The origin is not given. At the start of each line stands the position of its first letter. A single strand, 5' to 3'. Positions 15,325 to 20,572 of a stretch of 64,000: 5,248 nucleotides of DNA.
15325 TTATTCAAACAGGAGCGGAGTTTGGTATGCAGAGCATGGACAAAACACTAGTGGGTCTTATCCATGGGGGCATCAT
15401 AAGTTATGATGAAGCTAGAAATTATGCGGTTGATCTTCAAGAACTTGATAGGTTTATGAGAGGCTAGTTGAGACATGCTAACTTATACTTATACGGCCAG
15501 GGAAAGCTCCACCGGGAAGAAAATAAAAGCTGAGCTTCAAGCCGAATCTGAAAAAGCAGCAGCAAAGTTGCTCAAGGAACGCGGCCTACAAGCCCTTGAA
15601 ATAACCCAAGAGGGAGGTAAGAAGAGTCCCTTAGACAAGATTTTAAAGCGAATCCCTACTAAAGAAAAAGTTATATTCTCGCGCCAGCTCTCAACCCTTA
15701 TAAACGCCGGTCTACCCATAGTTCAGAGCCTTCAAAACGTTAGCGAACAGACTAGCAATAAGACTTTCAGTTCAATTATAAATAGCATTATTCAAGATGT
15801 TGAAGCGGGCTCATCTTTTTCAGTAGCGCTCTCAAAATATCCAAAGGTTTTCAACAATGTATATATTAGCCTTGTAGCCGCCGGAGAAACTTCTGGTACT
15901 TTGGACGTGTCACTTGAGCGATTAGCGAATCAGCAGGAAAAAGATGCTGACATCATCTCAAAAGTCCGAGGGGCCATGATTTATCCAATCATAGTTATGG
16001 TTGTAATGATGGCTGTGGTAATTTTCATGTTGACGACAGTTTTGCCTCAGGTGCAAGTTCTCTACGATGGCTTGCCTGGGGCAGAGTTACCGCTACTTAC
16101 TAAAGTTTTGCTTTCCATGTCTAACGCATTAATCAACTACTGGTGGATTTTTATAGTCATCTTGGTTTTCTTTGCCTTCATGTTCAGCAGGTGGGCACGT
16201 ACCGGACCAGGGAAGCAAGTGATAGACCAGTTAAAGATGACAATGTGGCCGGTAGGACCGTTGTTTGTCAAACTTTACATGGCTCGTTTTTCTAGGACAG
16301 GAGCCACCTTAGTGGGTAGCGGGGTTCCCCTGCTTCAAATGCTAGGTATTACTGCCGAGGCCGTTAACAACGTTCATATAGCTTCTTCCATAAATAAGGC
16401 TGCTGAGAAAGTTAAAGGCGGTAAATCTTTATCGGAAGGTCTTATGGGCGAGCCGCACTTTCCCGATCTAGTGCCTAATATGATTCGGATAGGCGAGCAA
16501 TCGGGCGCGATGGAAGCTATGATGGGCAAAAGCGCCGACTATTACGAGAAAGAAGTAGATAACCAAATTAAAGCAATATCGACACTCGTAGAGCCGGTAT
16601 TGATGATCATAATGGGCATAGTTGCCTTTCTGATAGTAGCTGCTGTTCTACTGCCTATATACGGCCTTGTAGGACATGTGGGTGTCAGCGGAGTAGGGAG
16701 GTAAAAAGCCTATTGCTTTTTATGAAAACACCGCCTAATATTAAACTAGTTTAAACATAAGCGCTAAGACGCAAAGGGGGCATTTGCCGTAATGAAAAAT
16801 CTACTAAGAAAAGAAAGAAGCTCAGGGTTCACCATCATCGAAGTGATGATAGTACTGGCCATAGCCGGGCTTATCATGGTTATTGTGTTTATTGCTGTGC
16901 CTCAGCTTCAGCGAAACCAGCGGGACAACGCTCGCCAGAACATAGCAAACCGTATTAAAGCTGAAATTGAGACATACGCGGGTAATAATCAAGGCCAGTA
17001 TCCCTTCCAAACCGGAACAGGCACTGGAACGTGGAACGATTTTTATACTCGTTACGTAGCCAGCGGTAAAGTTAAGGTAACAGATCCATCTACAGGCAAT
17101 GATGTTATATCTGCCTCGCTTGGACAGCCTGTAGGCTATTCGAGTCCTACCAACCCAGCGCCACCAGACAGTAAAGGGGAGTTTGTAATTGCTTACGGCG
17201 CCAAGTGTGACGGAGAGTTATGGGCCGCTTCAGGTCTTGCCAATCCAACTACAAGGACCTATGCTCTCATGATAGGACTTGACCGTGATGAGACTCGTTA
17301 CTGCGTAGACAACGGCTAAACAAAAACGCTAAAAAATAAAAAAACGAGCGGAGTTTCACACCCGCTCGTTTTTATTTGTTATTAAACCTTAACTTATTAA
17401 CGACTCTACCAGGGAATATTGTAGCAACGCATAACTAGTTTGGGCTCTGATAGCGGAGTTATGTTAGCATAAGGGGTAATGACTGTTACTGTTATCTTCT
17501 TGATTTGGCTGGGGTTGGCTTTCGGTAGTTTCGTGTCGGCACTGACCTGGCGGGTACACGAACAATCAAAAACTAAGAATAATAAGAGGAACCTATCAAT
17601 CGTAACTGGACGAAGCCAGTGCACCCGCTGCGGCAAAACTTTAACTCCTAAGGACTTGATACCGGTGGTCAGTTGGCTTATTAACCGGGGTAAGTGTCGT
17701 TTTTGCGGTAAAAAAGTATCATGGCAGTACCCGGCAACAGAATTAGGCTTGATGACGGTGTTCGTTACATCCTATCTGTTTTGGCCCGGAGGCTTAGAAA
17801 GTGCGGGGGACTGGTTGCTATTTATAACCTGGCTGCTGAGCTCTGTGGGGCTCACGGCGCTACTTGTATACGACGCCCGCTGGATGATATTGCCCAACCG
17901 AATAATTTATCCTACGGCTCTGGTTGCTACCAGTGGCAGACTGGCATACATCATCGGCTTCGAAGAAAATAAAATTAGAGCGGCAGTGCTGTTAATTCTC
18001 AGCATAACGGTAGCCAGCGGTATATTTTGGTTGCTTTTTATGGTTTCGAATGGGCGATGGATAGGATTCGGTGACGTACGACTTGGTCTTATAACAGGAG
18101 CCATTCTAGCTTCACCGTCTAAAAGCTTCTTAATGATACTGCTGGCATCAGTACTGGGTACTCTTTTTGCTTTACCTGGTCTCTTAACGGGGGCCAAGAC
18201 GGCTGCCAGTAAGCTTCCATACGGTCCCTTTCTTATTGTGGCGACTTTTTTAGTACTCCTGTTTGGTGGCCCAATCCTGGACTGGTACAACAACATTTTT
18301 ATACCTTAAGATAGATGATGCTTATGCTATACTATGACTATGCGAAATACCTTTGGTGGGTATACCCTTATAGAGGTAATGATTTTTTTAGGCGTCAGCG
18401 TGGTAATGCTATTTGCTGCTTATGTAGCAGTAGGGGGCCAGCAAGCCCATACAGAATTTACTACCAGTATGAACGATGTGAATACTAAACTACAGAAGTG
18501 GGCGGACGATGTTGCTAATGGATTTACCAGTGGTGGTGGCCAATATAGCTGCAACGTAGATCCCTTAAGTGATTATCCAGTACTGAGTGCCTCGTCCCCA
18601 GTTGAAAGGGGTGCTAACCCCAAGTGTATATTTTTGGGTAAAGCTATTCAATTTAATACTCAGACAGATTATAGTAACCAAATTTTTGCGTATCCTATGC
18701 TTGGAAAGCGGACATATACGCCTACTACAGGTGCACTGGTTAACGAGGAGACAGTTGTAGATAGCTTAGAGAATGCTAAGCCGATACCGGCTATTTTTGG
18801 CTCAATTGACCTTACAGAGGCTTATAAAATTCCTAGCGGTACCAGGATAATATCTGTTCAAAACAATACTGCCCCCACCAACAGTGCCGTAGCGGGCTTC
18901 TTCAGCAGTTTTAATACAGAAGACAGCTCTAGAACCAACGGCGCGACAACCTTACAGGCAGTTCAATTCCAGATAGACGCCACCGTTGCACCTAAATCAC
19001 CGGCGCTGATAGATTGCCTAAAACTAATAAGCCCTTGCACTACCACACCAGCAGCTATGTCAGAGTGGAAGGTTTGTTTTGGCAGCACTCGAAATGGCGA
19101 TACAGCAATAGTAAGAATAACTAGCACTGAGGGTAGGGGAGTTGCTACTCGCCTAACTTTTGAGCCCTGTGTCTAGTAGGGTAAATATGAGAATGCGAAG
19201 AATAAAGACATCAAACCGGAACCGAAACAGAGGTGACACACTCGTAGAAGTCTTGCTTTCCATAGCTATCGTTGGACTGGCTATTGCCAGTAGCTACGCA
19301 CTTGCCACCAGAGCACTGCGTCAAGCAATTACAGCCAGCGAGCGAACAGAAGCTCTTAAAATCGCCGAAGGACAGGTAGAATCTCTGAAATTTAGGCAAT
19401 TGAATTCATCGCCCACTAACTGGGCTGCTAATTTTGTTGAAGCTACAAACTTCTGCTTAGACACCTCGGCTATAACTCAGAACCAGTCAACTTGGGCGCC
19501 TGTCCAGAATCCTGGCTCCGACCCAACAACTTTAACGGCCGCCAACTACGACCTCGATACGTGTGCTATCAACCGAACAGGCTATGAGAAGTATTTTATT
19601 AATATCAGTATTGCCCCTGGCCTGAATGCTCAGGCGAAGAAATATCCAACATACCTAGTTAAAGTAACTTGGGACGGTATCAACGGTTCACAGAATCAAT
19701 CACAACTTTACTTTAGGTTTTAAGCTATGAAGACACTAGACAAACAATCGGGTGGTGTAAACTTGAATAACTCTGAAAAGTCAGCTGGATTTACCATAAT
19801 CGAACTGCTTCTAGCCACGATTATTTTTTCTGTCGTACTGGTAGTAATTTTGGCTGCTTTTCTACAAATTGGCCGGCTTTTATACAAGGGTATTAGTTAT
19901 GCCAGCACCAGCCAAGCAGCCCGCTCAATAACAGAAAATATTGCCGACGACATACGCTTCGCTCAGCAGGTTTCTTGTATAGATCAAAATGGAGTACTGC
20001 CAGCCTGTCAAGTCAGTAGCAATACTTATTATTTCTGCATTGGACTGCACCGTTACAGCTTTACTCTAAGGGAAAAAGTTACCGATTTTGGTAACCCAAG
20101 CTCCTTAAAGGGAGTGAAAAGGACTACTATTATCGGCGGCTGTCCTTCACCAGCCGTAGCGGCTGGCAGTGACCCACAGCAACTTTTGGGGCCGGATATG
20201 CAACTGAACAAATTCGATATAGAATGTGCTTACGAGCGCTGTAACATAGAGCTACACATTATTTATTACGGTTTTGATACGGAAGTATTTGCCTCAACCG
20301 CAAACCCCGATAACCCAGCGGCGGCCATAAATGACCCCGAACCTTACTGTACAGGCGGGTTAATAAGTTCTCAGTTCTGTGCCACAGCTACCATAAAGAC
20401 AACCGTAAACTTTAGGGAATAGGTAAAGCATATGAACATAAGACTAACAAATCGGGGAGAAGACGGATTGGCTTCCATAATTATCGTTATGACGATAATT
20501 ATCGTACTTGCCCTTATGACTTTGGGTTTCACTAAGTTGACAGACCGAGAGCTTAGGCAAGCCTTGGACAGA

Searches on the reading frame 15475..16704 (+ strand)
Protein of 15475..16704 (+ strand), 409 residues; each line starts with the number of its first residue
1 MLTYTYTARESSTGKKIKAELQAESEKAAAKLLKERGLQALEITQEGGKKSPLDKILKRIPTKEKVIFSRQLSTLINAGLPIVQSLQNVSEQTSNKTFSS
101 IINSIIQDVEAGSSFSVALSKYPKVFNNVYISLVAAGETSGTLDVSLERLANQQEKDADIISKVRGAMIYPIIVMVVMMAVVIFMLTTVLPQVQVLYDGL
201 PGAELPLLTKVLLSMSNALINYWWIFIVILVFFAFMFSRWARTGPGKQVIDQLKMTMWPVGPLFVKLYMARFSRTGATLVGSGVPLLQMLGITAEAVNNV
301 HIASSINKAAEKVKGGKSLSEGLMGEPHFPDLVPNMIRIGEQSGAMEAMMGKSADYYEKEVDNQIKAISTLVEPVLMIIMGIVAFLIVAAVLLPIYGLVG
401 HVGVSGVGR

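Call 6: search_protein_families(library=pfam, proteins=[window:15475-16704:+], max_evalue=0.01)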
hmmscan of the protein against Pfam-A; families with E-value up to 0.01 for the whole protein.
window:15475-16704:+ (409 aa): 2 families
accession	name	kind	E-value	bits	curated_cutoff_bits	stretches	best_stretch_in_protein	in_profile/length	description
PF00482.28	T2SSF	-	8.7e-62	207.1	25.2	2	68-191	1-125/125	Type II secretion system (T2SS), protein F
PF20990.2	DUF2207_C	-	0.00094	19.4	33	1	70-254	58-204/247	Predicted membrane protein (DUF2207) C-terminal domain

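Call 7: search_protein_families(library=ncbifam, proteins=[window:15475-16704:+], max_evalue=0.01)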
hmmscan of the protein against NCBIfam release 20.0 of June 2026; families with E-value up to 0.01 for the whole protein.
window:15475-16704:+ (409 aa): 6 families
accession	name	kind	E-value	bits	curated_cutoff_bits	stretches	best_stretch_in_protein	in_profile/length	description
TIGR02120.1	GspF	equivalog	1.2e-112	377.1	424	1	4-398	1-397/401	type II secretion system inner membrane protein GspF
NF052607.1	T4PiliAsmPilCThrm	equivalog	3.9e-103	345.7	700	1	1-402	1-404/406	type IV pilus assembly protein PilC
NF052606.1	T4PiliAsmPilCMyx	equivalog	9e-91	304.8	700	1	4-402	22-418/419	type IV pilus assembly protein PilC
NF047826.1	T3SSXpsF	equivalog_domain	1.6e-77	261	650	1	1-403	1-405/405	type II secretion system protein XpsF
NF007861.0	PRK10573.1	equivalog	1.9e-74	251.1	401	1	12-398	14-394/401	protein transport protein HofC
NF041012.2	T4P_ComGB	equivalog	6.1e-37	127.7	240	1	64-399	2-331/332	competence type IV pilus assembly protein ComGB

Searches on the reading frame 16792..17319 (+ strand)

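Call 6: search_protein_families(library=pfam, proteins=[window:16792-17319:+], max_evalue=0.01)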
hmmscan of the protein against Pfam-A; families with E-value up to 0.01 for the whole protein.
window:16792-17319:+ (175 aa): 1 family
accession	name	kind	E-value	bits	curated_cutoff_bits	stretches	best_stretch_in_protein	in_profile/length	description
PF07963.17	N_methyl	-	5.3e-07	29.4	21.2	1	9-33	3-27/27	Prokaryotic N-terminal methylation motif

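Call 7: search_protein_families(library=ncbifam, proteins=[window:16792-17319:+], max_evalue=0.01)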
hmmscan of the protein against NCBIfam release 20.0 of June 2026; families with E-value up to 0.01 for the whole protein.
window:16792-17319:+ (175 aa): 10 families
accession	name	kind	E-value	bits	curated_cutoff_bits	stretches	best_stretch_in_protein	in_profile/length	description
TIGR01708.2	typeII_sec_gspH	equivalog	3.5e-08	33.6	80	1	10-63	1-51/169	type II secretion system minor pseudopilin GspH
NF040999.1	pilin_ComGC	equivalog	4.4e-06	26.8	75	1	11-66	2-57/84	competence type IV pilus major pilin ComGC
TIGR01710.1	typeII_sec_gspG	equivalog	1e-05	25.6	88.85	1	11-71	1-60/134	type II secretion system major pseudopilin GspG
NF007848.0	PRK10557.1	equivalog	1.5e-05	24.4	120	1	6-50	6-50/192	prepilin peptidase-dependent protein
TIGR02532.1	IV_pilin_GFxxxE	domain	1.8e-05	24.4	16.3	1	11-32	2-23/24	prepilin-type N-terminal cleavage/methylation domain-containing protein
NF041013.1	T4P_ComGE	equivalog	3.8e-05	23.7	49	1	11-62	4-56/83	competence type IV pilus minor pilin ComGE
TIGR02596.1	TIGR02596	subfamily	6.9e-05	23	70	1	13-56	1-45/196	Verru_Chthon cassette protein D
NF041775.1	typeIV_PilA_Myxo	equivalog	0.00024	21.2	400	1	8-50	8-51/214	type IV pilin protein PilA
NF007862.0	PRK10574.1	equivalog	0.00045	20.4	138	1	9-91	3-84/145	prepilin peptidase-dependent pilin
NF040982.1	ComGD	equivalog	0.00053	20.4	70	1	11-44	2-36/139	competence type IV pilus minor pilin ComGD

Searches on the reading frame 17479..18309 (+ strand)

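Call 40: search_protein_families(library=pfam, proteins=[window:17479-18309:+], max_evalue=0.1)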
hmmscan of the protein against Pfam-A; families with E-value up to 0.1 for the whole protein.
window:17479-18309:+ (276 aa): 6 families
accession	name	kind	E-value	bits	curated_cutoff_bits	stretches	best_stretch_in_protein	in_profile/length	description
PF06750.18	A24_N_bact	-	1.4e-24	86.4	23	1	11-100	2-82/84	Bacterial Peptidase A24 N-terminal domain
PF01478.23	Peptidase_A24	-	1.6e-08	35.4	26.5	1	122-232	4-104/104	Type IV leader peptidase family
PF16827.10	zf-HC3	-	0.017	15.8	25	1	34-78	13-58/67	zinc-finger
PF18930.5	DUF5679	-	0.036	14.6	27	0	68-81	25-38/40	Domain of unknown function (DUF5679)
PF17247.7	DUF5316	-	0.04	14.1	28.7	1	3-37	12-46/74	Family of unknown function (DUF5316)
PF24184.1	Phage_zn_bind_5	-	0.055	13.7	27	0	73-87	2-16/46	Phage zinc binding protein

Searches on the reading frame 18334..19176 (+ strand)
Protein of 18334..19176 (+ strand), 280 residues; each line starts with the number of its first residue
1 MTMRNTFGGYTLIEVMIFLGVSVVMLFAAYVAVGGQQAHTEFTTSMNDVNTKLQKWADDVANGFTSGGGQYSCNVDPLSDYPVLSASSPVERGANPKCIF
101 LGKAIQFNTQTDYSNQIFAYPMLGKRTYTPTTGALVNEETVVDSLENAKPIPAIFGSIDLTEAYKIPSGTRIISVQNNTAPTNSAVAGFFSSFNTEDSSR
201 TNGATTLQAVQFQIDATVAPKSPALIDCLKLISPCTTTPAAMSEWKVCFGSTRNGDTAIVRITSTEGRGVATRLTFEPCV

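Call 40: search_protein_families(library=pfam, proteins=[window:18334-19176:+], max_evalue=0.1)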
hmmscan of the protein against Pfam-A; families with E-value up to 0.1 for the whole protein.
window:18334-19176:+ (280 aa): 1 family
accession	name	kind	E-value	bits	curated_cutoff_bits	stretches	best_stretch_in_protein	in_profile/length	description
PF07963.17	N_methyl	-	0.0041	17.1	21.2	1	8-30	5-27/27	Prokaryotic N-terminal methylation motif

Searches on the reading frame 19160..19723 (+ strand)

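Call 40: search_protein_families(library=pfam, proteins=[window:19160-19723:+], max_evalue=0.1)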
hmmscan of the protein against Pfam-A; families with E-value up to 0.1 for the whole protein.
window:19160-19723:+ (187 aa): 2 families
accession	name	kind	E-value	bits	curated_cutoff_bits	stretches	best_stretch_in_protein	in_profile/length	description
PF07963.17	N_methyl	-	0.00035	20.5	21.2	1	20-45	1-26/27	Prokaryotic N-terminal methylation motif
PF19629.4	DUF6133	-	0.004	17.7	27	1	7-48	3-44/65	Family of unknown function (DUF6133)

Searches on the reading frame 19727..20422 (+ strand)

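Call 40: search_protein_families(library=pfam, proteins=[window:19727-20422:+], max_evalue=0.1)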
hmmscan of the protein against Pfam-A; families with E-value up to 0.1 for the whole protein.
window:19727-20422:+ (231 aa): 2 families
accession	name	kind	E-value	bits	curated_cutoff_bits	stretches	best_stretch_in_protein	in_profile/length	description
PF07963.17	N_methyl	-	0.00014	21.7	21.2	1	18-42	3-27/27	Prokaryotic N-terminal methylation motif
PF11044.13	TMEMspv1-c74-12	-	0.05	14.2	25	1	31-56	6-29/49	Plectrovirus spv1-c74 ORF 12 transmembrane protein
